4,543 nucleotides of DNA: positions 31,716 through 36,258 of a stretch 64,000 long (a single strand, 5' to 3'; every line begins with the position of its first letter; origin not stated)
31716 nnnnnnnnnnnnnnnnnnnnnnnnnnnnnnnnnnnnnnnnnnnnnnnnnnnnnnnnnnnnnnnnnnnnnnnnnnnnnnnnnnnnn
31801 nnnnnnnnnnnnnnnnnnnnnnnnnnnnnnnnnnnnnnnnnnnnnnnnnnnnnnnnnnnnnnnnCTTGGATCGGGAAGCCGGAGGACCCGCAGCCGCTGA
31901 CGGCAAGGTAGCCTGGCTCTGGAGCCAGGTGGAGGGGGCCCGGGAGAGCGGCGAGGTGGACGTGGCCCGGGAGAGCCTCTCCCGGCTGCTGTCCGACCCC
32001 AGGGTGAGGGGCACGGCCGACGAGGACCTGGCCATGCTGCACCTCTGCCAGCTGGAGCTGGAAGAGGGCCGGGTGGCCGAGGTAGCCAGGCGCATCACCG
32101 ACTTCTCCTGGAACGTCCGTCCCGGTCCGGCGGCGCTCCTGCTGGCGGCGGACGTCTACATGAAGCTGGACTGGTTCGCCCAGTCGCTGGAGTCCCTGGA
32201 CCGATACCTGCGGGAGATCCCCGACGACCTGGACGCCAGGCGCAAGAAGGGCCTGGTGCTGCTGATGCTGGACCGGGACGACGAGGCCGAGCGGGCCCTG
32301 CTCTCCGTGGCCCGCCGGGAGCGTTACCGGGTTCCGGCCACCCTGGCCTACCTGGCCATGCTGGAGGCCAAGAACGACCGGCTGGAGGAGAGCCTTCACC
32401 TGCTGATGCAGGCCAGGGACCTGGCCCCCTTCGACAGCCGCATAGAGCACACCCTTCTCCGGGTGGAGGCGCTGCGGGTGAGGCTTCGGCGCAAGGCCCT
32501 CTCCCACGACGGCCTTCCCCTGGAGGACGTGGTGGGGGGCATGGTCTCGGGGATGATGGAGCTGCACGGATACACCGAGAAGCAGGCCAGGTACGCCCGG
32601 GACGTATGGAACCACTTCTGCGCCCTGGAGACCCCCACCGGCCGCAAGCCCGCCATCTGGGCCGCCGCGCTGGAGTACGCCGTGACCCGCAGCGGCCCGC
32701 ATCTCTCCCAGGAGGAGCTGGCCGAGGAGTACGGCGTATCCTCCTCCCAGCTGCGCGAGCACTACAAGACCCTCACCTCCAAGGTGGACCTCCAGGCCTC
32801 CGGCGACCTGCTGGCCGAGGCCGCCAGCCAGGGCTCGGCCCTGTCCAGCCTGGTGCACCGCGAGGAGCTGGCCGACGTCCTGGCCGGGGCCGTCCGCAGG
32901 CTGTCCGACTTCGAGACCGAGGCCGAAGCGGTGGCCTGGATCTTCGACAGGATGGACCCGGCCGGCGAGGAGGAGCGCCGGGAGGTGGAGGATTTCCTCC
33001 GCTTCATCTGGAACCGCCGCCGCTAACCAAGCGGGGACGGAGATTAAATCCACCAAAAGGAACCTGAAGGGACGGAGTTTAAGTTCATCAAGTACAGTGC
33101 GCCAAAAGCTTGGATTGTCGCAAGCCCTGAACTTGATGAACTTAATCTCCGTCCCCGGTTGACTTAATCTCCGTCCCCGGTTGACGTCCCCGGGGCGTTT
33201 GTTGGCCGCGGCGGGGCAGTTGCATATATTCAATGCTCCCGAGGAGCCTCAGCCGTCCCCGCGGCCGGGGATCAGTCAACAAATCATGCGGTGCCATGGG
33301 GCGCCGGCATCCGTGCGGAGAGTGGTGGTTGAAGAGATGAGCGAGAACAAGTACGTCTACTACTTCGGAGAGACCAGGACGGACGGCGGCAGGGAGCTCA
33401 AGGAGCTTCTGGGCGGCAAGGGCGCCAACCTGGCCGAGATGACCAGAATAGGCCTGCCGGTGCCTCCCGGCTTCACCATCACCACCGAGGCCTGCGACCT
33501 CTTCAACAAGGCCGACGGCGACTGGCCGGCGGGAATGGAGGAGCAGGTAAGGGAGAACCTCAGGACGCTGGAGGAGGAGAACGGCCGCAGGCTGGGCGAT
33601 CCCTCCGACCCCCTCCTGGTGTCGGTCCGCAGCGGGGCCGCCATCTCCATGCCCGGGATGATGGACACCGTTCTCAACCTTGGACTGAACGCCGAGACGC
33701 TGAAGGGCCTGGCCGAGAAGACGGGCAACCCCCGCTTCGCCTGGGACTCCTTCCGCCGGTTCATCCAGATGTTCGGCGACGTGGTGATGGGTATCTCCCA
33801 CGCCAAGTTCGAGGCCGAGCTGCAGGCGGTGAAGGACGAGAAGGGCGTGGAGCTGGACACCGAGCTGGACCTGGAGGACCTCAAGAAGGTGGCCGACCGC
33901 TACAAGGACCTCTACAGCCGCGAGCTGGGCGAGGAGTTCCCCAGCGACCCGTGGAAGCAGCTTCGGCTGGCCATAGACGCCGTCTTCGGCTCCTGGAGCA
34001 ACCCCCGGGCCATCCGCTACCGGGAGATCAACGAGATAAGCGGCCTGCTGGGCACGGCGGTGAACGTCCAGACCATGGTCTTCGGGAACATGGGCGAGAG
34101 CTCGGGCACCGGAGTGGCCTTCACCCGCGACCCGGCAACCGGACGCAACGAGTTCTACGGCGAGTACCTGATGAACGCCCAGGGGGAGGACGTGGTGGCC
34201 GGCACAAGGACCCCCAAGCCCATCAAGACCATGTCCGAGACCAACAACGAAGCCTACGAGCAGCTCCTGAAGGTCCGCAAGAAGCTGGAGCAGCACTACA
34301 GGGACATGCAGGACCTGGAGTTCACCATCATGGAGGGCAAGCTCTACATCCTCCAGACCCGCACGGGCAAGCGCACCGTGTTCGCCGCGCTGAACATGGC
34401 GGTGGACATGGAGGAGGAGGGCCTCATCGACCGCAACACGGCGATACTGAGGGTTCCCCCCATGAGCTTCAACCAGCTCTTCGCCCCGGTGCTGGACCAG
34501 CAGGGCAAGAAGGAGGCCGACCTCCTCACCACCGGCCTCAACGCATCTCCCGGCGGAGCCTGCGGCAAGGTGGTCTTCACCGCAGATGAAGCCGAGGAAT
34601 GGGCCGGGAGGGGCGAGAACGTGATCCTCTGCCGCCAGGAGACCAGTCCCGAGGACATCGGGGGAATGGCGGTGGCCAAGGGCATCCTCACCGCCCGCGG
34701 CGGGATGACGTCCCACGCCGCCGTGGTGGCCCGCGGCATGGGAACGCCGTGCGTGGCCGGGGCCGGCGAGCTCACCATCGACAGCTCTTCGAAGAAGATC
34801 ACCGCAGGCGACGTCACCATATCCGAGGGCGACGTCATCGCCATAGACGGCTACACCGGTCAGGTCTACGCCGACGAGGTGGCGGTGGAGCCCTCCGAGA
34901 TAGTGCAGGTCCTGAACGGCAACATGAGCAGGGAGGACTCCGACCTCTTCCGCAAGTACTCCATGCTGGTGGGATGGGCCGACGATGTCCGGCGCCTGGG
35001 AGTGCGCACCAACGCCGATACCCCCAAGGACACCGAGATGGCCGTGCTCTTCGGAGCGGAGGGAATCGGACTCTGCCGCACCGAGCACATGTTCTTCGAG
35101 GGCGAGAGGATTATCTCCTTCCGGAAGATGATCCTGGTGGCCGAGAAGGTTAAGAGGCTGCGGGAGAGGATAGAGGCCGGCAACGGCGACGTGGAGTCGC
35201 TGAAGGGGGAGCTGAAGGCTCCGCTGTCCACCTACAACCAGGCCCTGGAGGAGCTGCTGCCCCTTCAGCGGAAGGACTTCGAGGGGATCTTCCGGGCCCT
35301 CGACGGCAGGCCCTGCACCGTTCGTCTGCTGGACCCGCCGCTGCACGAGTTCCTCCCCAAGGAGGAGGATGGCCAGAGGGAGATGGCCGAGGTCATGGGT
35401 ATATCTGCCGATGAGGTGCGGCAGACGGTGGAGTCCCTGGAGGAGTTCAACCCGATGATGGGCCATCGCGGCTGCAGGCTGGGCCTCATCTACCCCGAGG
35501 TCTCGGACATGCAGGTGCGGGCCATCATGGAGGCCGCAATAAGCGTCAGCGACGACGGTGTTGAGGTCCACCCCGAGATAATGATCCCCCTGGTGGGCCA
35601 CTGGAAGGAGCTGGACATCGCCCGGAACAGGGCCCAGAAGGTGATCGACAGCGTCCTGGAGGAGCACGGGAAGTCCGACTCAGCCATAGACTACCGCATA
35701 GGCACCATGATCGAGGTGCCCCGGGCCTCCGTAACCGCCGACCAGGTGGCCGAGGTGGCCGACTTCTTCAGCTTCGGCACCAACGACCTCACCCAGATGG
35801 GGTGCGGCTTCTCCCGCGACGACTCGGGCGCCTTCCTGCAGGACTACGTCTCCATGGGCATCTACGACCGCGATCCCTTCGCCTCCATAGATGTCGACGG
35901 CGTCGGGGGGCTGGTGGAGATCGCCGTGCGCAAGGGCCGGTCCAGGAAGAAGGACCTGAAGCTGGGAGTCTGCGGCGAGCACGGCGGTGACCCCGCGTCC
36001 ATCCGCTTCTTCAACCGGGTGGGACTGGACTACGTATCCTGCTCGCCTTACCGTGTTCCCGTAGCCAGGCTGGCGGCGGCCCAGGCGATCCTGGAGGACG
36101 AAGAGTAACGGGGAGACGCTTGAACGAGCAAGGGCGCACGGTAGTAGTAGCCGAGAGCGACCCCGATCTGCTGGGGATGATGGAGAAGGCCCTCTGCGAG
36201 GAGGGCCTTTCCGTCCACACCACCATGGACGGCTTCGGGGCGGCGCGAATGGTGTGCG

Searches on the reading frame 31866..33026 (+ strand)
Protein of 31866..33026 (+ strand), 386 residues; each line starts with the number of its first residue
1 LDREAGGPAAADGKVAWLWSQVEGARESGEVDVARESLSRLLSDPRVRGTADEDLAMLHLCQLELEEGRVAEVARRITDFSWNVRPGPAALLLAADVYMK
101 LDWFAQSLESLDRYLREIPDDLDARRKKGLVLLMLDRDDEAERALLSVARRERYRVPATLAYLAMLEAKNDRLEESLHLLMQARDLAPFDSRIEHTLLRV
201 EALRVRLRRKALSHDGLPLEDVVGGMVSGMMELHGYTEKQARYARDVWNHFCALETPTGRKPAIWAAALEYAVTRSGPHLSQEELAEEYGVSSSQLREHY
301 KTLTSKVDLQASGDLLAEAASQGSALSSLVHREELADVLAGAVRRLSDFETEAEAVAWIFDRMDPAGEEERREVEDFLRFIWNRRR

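Call 44: search_protein_families(library=ncbifam, proteins=[window:31866-33026:+], max_evalue=0.01)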
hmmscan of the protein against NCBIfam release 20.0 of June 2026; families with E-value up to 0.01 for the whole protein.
window:31866-33026:+ (386 aa): 2 families
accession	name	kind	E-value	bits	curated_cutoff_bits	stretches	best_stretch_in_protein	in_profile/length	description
TIGR02917.1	PEP_TPR_lipo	equivalog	2.6e-05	22.3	312.2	1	54-158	329-433/899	XrtA/PEP-CTERM system TPR-repeat protein PrsT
NF001658.0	PRK00423.1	subfamily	0.003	16.7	384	1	238-310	236-309/312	transcription initiation factor IIB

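Call 57: find_homologous_proteins(query=window:31866-33026:+, max_evalue=0.00001)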
Query window:31866-33026:+ (386 aa): 129 proteins with E <= 0.00001 among 8000 candidates; the best 120 are listed.
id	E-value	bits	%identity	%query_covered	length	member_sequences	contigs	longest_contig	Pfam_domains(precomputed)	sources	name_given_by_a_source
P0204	1.3e-241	819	98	100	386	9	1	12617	PF13432.13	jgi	-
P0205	7.8e-233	790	94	100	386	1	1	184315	-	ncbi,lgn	-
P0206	2.4e-225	765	91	100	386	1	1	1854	PF13432.13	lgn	-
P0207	1.7e-217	740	89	98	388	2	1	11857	-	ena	-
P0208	3.0e-214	729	88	98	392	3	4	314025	PF13432.13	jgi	jgi:tetratricopeptide (TPR) repeat protein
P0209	3.6e-171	587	69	99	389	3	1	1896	PF13428.13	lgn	-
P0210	6.3e-171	586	70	98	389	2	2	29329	-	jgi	jgi:hypothetical protein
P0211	1.3e-150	519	62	98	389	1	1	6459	PF13424.13,PF13432.13,PF13428.13,PF07719.24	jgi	jgi:Flp pilus assembly protein TadD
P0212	2.5e-150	519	62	98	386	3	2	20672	PF14559.13,PF13424.13,PF13432.13,PF13428.13,PF07719.24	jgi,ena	-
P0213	1.1e-148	513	61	96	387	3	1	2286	PF13432.13,PF07719.24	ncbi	-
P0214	2.6e-148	512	60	99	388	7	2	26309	PF13432.13,PF13428.13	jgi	-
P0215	7.1e-148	511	60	97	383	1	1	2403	PF13432.13,PF07719.24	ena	-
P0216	1.3e-147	510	60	96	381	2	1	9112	PF07719.24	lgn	-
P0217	6.7e-147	507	60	96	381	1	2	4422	PF13428.13,PF13181.13,PF07719.24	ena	-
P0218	8.9e-147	507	61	97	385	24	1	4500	PF13424.13,PF13432.13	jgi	-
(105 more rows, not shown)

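Call 60: search_protein_families(library=padloc, proteins=[window:31866-33026:+], max_evalue=0.001)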
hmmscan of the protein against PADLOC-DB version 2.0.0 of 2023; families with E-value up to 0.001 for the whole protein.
window:31866-33026:+ (386 aa): 0 families

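Call 66: predict_structure(alignment_id=A3)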
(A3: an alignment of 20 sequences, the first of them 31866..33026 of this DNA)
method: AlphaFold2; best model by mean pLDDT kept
length: 386 residues; sequences in the alignment: 20
mean_pLDDT: 82.8   pTM: 0.50
mean pLDDT of the five models: 82.8, 82.1, 81.0, 80.7, 79.9
residues with pLDDT >= 90: 146; 70-90: 180; 50-70: 40; < 50: 20
segments of 3 or more residues with pLDDT < 50: 1-10, 209-215
pLDDT, mean of each block of 10 residues (from residue 1): 39 84 92 94 92 95 92 92 92 96 96 96 96 93 94 90 88 83 82 70 57 57 78 75 86 82 87 69 81 88 82 52 64 83 87 90 87 89 77
secondary structure, 60 per line:
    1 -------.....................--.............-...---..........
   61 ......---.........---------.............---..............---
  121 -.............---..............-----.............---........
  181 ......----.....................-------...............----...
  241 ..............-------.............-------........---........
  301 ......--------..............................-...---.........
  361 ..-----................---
elements in order: H8-28 H31-43 H51-66 H70-78 H88-100 H104-117 H122-134 H138-151 H157-169 H173-186 H191-211 H219-233 H238-254 H262-274 H282-289 H293-306 H315-344 H352-362 H368-383

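Call 74: search_solved_structures(query=A3, max_evalue=1)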
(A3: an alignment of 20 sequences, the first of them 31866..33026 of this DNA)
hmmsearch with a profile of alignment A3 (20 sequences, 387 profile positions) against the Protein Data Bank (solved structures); distinct sequences matched with E-value up to 1: 24.
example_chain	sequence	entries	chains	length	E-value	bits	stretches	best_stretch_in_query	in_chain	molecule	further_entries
4wsl_A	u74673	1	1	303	3.5e-10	42.5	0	147-180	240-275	Pentatricopeptide repeat protein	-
4wn4_A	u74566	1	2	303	8.4e-10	41.2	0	147-181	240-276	Pentatricopeptide repeat protein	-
6een_D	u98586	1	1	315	1.1e-09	40.9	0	147-180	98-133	Designer Pentatricopeptide Protein dPPR10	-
4pjq_A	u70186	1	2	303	2.8e-09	39.5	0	147-179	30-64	Pentatricopeptide repeat protein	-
4pjr_A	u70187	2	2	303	4.8e-09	38.8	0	147-180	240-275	Pentatricopeptide repeat protein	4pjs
6een_C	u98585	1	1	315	8.7e-09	37.9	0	147-180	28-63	Designer Pentatricopeptide Protein dPPR10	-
6een_A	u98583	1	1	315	2e-08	36.7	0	147-180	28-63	Designer Pentatricopeptide Protein dPPR10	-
6een_B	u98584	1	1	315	6.4e-08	35.1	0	147-180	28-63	Designer Pentatricopeptide Protein dPPR10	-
4ozs_A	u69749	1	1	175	1.7e-05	27.1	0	147-180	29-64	Alpha solenoid protein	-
8sxe_C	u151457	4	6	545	0.0038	19.3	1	52-193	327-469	TPR repeat-containing protein PA4667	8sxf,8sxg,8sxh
7rqf_A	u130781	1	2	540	0.0038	19.3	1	52-193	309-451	TPR repeat-containing protein PA4667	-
1ais_B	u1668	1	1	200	0.011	17.9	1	231-306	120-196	PROTEIN (TRANSCRIPTION INITIATION FACTOR IIB)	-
1d3u_B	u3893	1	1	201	0.011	17.9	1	231-306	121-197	TRANSCRIPTION INITIATION FACTOR IIB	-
9lv4_A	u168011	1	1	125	0.015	17.4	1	279-368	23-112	Minibinder tw1102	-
2gts_A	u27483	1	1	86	0.1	14.6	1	324-366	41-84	hypothetical protein HP0062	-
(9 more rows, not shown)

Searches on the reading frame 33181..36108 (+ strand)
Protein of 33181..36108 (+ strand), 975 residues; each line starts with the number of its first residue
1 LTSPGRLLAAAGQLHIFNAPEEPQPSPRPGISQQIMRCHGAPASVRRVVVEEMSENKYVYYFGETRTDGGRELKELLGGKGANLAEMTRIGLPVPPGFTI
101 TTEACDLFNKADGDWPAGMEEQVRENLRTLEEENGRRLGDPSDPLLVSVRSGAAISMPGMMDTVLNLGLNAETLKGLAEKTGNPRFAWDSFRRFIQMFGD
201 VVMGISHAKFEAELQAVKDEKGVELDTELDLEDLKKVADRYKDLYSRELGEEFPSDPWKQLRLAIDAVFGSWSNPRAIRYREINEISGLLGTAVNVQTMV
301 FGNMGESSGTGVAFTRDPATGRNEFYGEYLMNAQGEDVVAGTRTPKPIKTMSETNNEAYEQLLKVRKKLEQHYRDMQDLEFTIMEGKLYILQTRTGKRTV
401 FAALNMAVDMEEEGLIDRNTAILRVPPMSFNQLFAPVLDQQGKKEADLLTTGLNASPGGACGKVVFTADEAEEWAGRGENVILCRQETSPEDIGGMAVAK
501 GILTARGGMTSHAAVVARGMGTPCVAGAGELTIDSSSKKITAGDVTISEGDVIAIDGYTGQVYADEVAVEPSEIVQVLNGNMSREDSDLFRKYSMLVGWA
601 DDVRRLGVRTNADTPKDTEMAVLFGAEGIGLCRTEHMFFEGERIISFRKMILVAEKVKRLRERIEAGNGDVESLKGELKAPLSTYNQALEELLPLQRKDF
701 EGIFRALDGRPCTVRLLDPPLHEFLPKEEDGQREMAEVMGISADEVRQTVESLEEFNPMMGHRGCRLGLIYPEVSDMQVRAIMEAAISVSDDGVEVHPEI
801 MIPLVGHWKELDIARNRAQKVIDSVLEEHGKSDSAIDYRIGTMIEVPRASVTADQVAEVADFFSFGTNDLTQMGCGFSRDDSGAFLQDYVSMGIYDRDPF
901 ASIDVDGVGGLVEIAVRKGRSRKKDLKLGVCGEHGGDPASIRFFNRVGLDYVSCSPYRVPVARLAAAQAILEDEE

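Call 10: search_protein_families(library=pfam, proteins=[window:33181-36108:+], max_evalue=0.001)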
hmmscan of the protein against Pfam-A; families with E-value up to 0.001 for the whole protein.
window:33181-36108:+ (975 aa): 3 families
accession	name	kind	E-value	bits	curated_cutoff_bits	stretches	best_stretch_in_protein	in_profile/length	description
PF02896.24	PEP-utilizers_C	-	2.8e-75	253.7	22.8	1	596-969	10-291/293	PEP-utilising enzyme, PEP-binding domain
PF01326.24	PPDK_N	-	4.3e-53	181.1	27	3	118-351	76-223/328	Pyruvate phosphate dikinase, AMP/ATP-binding domain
PF00391.29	PEP-utilizers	-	4.1e-24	84.4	23.1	1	479-560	3-72/72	PEP-utilising enzyme, mobile domain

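Call 11: search_protein_families(library=ncbifam, proteins=[window:33181-36108:+], max_evalue=0.001)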
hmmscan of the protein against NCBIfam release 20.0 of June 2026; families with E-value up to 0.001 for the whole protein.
window:33181-36108:+ (975 aa): 25 families
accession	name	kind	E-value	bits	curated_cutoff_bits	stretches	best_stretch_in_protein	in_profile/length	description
TIGR01828.1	pyru_phos_dikin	equivalog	0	1298.9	843.45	2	56-659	1-582/865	pyruvate, phosphate dikinase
NF004531.0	PRK05878.1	equivalog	1.6e-154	515.5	456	1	72-571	21-463/534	pyruvate, phosphate dikinase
NF005057.0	PRK06464.1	equivalog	6.9e-72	242.7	598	3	355-963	292-782/798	phosphoenolpyruvate synthase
TIGR01418.1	PEP_synth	equivalog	1.2e-60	205.7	739.75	3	354-960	285-773/784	pyruvate, water dikinase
TIGR01417.1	PTS_I_fam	equivalog_domain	1.8e-39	135.6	341.7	2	739-964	333-534/565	phosphoenolpyruvate--protein phosphotransferase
NF008382.0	PRK11177.1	equivalog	1.8e-30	106.1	824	2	736-961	331-532/575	phosphoenolpyruvate-protein phosphotransferase PtsI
NF008283.0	PRK11061.1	equivalog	2.9e-29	101.9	583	2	752-963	512-698/748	phosphoenolpyruvate--protein phosphotransferase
NF004878.0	PRK06241.1-3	subfamily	1.9e-24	85.8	945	2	56-114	2-56/891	phosphoenolpyruvate synthase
NF052632.1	undecylprod_RedH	equivalog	5.3e-24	84.2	1350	2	73-113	13-53/880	undecylprodigiosin ligase RedH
NF052631.1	prodigiosin_PigC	equivalog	5e-20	71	1300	2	425-552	753-876/883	prodigiosin ligase PigC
NF004881.0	PRK06241.2-2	equivalog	3.6e-18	65.2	883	2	446-543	785-875/898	phosphoenolpyruvate synthase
NF004877.0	PRK06241.1-2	subfamily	2.3e-16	59.3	866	1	71-106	13-49/869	phosphoenolpyruvate synthase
NF004883.0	PRK06241.2-4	equivalog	2.5e-16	59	1063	1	436-533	799-893/928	phosphoenolpyruvate synthase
NF004880.0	PRK06241.2-1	equivalog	3.2e-13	48.5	972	1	267-395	144-279/837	phosphoenolpyruvate synthase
NF041857.1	RIF_Ptrans_rph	equivalog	1.3e-12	46.9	999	0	74-105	14-46/864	rifamycin-inactivating phosphotransferase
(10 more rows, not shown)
